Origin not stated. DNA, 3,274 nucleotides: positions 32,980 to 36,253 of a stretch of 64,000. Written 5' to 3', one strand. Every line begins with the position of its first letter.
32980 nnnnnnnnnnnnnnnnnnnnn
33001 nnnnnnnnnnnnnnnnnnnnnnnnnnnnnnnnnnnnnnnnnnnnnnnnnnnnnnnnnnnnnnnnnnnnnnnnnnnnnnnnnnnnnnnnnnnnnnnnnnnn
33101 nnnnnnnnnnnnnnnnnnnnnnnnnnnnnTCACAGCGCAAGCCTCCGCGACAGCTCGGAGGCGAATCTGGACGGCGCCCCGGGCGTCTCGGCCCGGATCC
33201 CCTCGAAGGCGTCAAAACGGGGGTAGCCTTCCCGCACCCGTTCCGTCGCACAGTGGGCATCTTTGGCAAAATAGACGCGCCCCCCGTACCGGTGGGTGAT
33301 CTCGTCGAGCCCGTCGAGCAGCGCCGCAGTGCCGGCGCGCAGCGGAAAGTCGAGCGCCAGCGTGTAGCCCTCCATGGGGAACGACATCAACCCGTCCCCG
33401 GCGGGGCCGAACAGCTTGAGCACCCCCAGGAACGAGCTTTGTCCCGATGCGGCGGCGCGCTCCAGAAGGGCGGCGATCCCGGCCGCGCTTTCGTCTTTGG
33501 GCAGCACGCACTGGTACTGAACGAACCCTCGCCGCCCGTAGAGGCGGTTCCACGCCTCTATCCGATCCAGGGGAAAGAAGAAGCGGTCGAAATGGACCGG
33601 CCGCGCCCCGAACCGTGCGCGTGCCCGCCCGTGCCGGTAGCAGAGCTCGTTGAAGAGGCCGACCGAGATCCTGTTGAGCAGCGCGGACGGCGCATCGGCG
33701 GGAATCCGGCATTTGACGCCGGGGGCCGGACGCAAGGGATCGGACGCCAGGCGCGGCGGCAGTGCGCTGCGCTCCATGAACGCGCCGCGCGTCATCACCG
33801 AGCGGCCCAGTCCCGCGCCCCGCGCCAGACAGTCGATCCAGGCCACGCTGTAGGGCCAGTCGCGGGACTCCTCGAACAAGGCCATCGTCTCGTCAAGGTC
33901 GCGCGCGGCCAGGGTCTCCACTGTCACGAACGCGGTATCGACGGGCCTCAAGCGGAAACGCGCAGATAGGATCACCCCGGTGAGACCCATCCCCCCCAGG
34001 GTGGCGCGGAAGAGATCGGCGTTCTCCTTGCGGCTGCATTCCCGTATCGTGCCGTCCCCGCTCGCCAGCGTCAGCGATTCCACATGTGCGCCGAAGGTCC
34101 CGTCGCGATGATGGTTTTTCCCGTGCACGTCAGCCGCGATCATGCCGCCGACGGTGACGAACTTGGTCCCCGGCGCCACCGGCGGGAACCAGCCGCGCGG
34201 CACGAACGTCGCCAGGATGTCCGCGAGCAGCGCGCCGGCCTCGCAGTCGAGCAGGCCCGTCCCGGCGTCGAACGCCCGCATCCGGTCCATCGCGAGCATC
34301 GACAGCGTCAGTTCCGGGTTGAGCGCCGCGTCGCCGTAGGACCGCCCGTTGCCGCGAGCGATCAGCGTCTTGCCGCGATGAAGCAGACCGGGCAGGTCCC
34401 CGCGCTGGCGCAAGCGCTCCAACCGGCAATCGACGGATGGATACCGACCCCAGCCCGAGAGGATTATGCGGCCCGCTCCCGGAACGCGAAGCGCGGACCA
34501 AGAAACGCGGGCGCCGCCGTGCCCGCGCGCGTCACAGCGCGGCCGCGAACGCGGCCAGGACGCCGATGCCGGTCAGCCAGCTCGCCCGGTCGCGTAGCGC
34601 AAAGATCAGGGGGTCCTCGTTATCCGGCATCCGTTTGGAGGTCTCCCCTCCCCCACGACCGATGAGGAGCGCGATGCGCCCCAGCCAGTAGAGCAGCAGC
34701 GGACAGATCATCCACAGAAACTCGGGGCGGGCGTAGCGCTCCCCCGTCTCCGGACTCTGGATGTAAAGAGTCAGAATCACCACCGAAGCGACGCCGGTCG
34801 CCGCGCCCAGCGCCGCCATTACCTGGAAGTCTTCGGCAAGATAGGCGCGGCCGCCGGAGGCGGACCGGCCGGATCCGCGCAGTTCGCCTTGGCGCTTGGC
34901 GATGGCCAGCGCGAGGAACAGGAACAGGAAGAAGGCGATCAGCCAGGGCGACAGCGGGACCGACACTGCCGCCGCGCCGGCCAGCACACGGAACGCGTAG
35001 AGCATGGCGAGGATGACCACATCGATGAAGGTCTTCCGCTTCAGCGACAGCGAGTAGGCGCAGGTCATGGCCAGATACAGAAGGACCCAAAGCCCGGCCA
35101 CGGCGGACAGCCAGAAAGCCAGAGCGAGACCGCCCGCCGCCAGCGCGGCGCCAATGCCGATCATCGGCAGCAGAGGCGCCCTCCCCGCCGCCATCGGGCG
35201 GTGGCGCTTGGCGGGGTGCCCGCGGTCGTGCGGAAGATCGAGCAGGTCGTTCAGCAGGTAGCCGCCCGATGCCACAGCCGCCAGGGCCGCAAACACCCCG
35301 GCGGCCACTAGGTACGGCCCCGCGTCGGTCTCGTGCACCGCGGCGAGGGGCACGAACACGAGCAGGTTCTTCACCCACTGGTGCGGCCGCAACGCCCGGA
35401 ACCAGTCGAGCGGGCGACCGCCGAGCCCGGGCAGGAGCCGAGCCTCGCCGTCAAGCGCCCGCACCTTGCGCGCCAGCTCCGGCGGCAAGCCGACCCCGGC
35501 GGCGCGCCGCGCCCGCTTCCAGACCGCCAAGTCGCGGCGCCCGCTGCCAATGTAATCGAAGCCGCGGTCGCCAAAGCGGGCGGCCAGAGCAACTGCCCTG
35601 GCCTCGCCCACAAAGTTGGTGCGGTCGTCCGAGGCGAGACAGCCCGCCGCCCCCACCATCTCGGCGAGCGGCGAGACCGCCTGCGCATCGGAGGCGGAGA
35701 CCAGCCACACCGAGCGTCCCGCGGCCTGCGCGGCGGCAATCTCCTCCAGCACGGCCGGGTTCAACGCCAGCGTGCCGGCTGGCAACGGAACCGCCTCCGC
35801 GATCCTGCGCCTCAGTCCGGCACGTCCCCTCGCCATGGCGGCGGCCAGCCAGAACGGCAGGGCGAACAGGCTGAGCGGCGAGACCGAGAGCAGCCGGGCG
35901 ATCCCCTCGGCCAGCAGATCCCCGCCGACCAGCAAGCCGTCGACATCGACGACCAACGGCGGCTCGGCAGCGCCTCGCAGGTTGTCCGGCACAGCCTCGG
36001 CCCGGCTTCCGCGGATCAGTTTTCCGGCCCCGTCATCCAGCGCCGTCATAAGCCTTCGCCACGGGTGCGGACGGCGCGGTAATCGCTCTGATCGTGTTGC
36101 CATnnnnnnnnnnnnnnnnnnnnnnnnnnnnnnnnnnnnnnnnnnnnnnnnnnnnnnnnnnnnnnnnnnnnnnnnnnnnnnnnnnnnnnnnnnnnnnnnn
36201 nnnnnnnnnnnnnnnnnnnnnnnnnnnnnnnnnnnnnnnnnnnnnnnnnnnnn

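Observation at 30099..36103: Complete DprE1 / DprE2 / UbiA (HAD-fused) polyprenyl-phospho-arabinofuranose-type donor pathway embedded among GT-C glycosyltransferases in a Gram-negative locus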

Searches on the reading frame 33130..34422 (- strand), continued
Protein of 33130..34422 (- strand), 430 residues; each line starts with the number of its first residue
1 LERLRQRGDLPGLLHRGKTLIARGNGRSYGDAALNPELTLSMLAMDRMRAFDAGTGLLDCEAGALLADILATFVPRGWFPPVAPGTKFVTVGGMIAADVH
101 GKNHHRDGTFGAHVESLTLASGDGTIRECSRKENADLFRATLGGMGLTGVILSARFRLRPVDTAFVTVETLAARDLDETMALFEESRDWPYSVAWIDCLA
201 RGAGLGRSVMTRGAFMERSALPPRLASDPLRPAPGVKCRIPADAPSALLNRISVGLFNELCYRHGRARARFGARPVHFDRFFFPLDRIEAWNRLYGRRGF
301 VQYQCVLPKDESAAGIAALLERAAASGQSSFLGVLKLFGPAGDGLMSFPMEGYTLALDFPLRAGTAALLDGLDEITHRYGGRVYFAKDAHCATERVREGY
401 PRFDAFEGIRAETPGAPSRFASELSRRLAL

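Call 61: search_protein_families(library=pfam, proteins=[L055:9432-9899:+, L080:9462-9929:+, L080:12087-13796:+, L080:13727-15364:+, L080:15409-17043:+, L016:11987-13243:+, L040:11934-13202:+, L007:12420-15992:+, L074:11271-13256:+, L047:11385-13295:+], max_evalue=0.01)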
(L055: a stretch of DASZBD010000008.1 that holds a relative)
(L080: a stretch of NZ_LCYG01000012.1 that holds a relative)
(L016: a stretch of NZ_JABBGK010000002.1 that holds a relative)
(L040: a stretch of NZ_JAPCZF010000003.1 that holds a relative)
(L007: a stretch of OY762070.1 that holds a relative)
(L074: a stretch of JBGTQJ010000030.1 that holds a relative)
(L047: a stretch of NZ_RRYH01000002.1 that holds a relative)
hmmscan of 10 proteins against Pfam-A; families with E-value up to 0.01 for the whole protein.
L055:9432-9899:+ (155 aa): 1 family
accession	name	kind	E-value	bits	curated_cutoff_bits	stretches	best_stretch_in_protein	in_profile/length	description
PF04138.20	GtrA_DPMS_TM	-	2e-11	44.6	26.1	1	29-150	1-117/117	GtrA/DPMS, transmembrane domain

L080:9462-9929:+ (155 aa): 1 family
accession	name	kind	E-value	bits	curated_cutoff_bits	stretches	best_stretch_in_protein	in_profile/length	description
PF04138.20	GtrA_DPMS_TM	-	2.8e-10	40.8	26.1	1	29-150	1-117/117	GtrA/DPMS, transmembrane domain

L080:12087-13796:+ (569 aa): 0 families

L080:13727-15364:+ (545 aa): 0 families

L080:15409-17043:+ (544 aa): 0 families

L016:11987-13243:+ (418 aa): 0 families

L040:11934-13202:+ (422 aa): 1 family
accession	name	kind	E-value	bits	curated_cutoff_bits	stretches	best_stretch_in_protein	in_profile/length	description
PF09594.16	GT87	-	1.1e-31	110.8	25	1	110-332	1-237/237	Glycosyltransferase family 87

L007:12420-15992:+ (1190 aa): 4 families
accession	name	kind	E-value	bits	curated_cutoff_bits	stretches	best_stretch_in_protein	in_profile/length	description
PF13517.12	FG-GAP_3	-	1.7e-18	67.4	26.9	4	938-997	1-60/61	FG-GAP-like repeat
PF01839.29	FG-GAP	-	2.9e-11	43.4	22.1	0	934-949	5-20/37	FG-GAP repeat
PF12256.14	TcdB_toxin_midN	-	3.7e-05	23.5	24.8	0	1076-1107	28-56/181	Insecticide toxin TcdB middle/N-terminal region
PF16743.10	PliI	-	0.0068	16.5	27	0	935-966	63-94/123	Periplasmic lysozyme inhibitor of I-type lysozyme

L074:11271-13256:+ (661 aa): 1 family
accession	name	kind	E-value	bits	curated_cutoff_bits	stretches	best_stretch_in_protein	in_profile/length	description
PF14559.12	TPR_19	-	0.0059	17.4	25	0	579-644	3-67/68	Tetratricopeptide repeat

L047:11385-13295:+ (636 aa): 1 family
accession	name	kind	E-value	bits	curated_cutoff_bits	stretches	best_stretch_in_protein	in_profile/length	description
PF09594.16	GT87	-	6.7e-14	52.7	25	1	330-547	1-237/237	Glycosyltransferase family 87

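Call 73: search_dna_similar(query=window:33130-34422:-, collection=plasmids, mode=protein, max_evalue=1e-30, max_rows=25)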
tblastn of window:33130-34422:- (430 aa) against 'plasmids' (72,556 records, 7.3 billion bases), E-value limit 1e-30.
Records with a match: 65; places in all: 65; records where one place covers at least 80% of the query: 65.
Best place of each record, by identity: <60% 65.
By first word of the organism name: Rhizobium 34; Sinorhizobium 5; Cereibacter 3; Salipiger 3; Ruegeria 2; Agrobacterium 2; Azospirillum 1; Paracoccus 1; Tateyamaria 1; Kovacikia 1; and 12 more.
By predicted mobility (MOB-suite, as given by PLSDB): non-mobilizable 46; conjugative 14; mobilizable 5.
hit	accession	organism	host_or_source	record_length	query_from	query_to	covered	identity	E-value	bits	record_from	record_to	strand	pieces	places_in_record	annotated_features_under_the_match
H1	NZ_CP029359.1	Azospirillum thermophilum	cell culture,hot spring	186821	14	430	97%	56.8%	1e-126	410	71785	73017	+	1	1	FAD-binding oxidoreductase | acyltransferase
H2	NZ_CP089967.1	Cereibacter azotoformans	Owen's River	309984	7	430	99%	52.8%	4e-108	357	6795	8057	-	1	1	FAD-binding oxidoreductase | SDR family oxidoreductase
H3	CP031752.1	Cereibacter sphaeroides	cell culture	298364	13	430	97%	53.1%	1e-107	356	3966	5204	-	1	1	FAD-binding oxidoreductase | SDR family oxidoreductase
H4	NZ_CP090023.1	Cereibacter azotoformans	cell culture,Aquaculture sediment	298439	13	430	97%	53.1%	1e-107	356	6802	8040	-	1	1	FAD-binding oxidoreductase | SDR family oxidoreductase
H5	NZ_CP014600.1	Salipiger sp. CCB-MM3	mangrove soil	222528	21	430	95%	53.7%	1e-108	358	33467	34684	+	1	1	FAD-binding oxidoreductase | SDR family oxidoreductase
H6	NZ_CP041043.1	Paracoccus sp. AK26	pure culture,Hexachlorocyclohexane ...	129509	10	430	98%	52.0%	7e-119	388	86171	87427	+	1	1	FAD-binding oxidoreductase | SDR family oxidoreductase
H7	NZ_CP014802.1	Salipiger profundus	single cell,environmental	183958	20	430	96%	52.8%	8e-107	353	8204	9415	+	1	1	FAD-binding oxidoreductase | SDR family oxidoreductase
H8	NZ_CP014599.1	Salipiger sp. CCB-MM3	mangrove soil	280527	21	425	94%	53.1%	2e-112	369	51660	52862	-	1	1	FAD-binding oxidoreductase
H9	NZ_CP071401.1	Rhizobium leguminosarum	lentil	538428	10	430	98%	49.9%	2e-117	384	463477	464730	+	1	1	FAD-binding oxidoreductase | SDR family oxidoreductase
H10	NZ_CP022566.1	Rhizobium leguminosarum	Root nodule,Pisum sativum root-nodule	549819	10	430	98%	49.4%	5e-116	380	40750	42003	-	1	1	FAD-binding oxidoreductase | SDR family oxidoreductase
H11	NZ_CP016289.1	Rhizobium leguminosarum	Vavilovia formosa,cell culture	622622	10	430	98%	49.4%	5e-116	380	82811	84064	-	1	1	FAD-binding oxidoreductase | SDR family oxidoreductase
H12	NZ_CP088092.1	Rhizobium laguerreae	cell culture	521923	10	430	98%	49.4%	3e-115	378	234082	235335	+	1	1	FAD-binding oxidoreductase | SDR family oxidoreductase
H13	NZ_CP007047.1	Rhizobium leguminosarum bv. trifolii WSM1689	root nodule of Trifolium uniflorum ...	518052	10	430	98%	49.2%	2e-115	379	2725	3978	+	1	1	FAD-binding oxidoreductase | SDR family oxidoreductase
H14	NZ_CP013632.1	Rhizobium sp. N324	Phaseolus vulgaris,Whole ...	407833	20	430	96%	50.4%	1e-112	370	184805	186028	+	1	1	FAD-binding oxidoreductase | SDR family oxidoreductase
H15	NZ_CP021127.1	Rhizobium sp. Kim5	Phaseolus vulgaris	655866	10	430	98%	49.1%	5e-114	374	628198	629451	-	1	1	FAD-binding oxidoreductase | SDR family oxidoreductase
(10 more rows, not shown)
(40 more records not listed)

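Call 74: get_annotated_region(hit=H9, flank=8000)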
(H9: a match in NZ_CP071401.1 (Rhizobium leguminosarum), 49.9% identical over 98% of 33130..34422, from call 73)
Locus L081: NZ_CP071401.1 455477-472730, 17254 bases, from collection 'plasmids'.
description: Rhizobium leguminosarum strain OyaliB plasmid p2, complete sequence
organism: Rhizobium leguminosarum (NCBI taxid 384)
taxonomy: Bacteria; Pseudomonadota; Alphaproteobacteria; Hyphomicrobiales; Rhizobiaceae; Rhizobium; Rhizobium leguminosarum
host: -; source: lentil; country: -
typing (MOB-suite, as given by PLSDB): mobilizable; relaxase MOBQ
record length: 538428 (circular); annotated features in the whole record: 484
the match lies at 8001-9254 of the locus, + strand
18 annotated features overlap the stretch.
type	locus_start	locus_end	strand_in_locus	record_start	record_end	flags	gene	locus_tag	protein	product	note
CDS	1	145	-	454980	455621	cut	-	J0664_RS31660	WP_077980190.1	UdgX family uracil-DNA binding protein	-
CDS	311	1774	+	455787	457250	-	-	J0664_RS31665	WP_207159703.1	phospholipase D-like domain-containing protein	-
CDS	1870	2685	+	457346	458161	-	-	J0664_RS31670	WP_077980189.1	endonuclease/exonuclease/phosphatase family protein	-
CDS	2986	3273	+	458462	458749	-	-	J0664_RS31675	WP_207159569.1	DUF2934 domain-containing protein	-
CDS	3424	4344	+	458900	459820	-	-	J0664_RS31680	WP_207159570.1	NAD(P)/FAD-dependent oxidoreductase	-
CDS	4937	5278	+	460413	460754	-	-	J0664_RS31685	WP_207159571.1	hypothetical protein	-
CDS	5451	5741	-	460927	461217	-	-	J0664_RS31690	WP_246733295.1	hypothetical protein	-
CDS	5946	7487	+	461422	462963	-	-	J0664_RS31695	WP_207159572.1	UbiA family prenyltransferase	-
CDS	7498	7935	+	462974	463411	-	-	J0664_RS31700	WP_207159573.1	GtrA family protein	-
CDS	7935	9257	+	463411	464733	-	-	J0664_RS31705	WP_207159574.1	FAD-binding oxidoreductase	-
CDS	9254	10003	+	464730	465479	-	-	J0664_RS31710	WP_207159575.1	SDR family oxidoreductase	-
CDS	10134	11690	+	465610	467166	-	-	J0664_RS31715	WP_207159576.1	hypothetical protein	-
CDS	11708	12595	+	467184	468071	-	-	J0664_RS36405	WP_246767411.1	hypothetical protein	-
CDS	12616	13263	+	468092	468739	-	-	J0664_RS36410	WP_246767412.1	hypothetical protein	-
CDS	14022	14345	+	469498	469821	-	-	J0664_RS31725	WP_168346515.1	DUF736 family protein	-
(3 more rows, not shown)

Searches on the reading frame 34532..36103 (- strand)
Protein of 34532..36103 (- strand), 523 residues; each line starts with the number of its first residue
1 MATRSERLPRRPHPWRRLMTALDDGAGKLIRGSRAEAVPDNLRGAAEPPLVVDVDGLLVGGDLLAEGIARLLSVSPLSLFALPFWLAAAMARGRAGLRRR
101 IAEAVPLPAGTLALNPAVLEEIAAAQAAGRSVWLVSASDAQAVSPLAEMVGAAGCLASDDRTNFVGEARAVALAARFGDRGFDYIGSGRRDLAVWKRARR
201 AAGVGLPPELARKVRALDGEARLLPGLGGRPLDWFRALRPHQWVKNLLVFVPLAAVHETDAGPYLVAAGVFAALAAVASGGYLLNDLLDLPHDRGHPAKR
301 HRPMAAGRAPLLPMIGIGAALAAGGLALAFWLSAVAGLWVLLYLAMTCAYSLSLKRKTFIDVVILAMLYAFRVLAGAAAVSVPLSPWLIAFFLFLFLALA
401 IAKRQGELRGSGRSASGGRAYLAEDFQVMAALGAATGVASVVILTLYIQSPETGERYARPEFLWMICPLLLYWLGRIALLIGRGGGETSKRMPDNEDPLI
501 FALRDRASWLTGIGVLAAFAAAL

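Call 3: search_protein_families(library=pfam, proteins=[window:34532-36103:-], max_evalue=0.01)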
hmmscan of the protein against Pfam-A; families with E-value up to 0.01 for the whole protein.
window:34532-36103:- (523 aa): 2 families
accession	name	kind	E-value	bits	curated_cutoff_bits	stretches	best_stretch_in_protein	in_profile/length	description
PF01040.23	UbiA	-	9.7e-21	74.6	34.2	1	253-433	8-188/250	UbiA prenyltransferase family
PF12710.13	HAD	-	0.00034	21.5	27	1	93-177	68-163/189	haloacid dehalogenase-like hydrolase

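Call 4: search_protein_families(library=ncbifam, proteins=[window:34532-36103:-], max_evalue=0.01)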
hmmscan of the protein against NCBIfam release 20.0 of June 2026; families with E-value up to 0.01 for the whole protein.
window:34532-36103:- (523 aa): 13 families
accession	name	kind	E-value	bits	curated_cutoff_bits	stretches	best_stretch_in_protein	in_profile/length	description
NF006088.0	PRK08238.1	equivalog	1.7e-146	488.7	351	1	45-522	9-479/482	UbiA family prenyltransferase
NF008978.0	PRK12324.1-4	equivalog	8.1e-42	143.3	207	1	232-515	33-311/322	decaprenyl-phosphate phosphoribosyltransferase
NF008977.0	PRK12324.1-2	equivalog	2.6e-34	119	234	1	234-481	5-253/297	decaprenyl-phosphate phosphoribosyltransferase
NF008976.0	PRK12324.1-1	equivalog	5.7e-32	111.3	474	1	236-419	23-211/306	decaprenyl-phosphate phosphoribosyltransferase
NF009523.0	PRK12884.1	equivalog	3.2e-13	49.5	269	1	238-396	11-167/279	prenyltransferase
TIGR01473.1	cyoE_ctaB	equivalog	1.5e-10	41.3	210.3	1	263-396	33-168/281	heme o synthase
TIGR01474.1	ubiA_proteo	equivalog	3.7e-06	26.6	275.45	1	253-392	29-167/282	4-hydroxybenzoate octaprenyltransferase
NF035940.1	prenyl_rel_EboC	equivalog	9.9e-06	25.1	250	1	274-423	48-196/292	UbiA-like protein EboC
NF009521.0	PRK12882.1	equivalog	3.9e-05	23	296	1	265-404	39-174/280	geranylgeranylglycerol-phosphate geranylgeranyltransferase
TIGR01490.1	HAD-SF-IB-hyp1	subfamily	6e-05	23.4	98.3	1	113-159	87-133/202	HAD-IB family hydrolase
NF009522.0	PRK12883.1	equivalog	0.0002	20.9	353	1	238-387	10-158/279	geranylgeranylglycerol-phosphate geranylgeranyltransferase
NF003349.0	PRK04375.1-2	equivalog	0.00058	19.1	246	1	247-396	39-190/318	heme o synthase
TIGR01475.1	ubiA_other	subfamily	0.0034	16.9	180.8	1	271-401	42-171/282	UbiA-like polyprenyltransferase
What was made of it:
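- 34532..36103 (-): Fused HAD phosphatase (PRP) and UbiA-type polyprenyl-phosphate phosphoribosyltransferase (PPPRS). The probable start is the ATG at 36049. NCBIfam PRK08238 489 bits (cut-off 351) over residues 45-522 (call 4).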

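Call 26: search_solved_structures(query=window:34532-36103:-, max_evalue=0.01, show_alignments=1)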
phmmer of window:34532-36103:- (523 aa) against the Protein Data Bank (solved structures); distinct sequences matched with E-value up to 0.01: 2.
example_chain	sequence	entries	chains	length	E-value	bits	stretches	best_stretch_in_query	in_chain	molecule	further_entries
8j8j_D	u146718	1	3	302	2.4e-25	92.5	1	236-426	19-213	Decaprenyl-phosphate phosphoribosyltransferase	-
8j8k_A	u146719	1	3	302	5.4e-16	61.6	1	236-426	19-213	Decaprenyl-phosphate phosphoribosyltransferase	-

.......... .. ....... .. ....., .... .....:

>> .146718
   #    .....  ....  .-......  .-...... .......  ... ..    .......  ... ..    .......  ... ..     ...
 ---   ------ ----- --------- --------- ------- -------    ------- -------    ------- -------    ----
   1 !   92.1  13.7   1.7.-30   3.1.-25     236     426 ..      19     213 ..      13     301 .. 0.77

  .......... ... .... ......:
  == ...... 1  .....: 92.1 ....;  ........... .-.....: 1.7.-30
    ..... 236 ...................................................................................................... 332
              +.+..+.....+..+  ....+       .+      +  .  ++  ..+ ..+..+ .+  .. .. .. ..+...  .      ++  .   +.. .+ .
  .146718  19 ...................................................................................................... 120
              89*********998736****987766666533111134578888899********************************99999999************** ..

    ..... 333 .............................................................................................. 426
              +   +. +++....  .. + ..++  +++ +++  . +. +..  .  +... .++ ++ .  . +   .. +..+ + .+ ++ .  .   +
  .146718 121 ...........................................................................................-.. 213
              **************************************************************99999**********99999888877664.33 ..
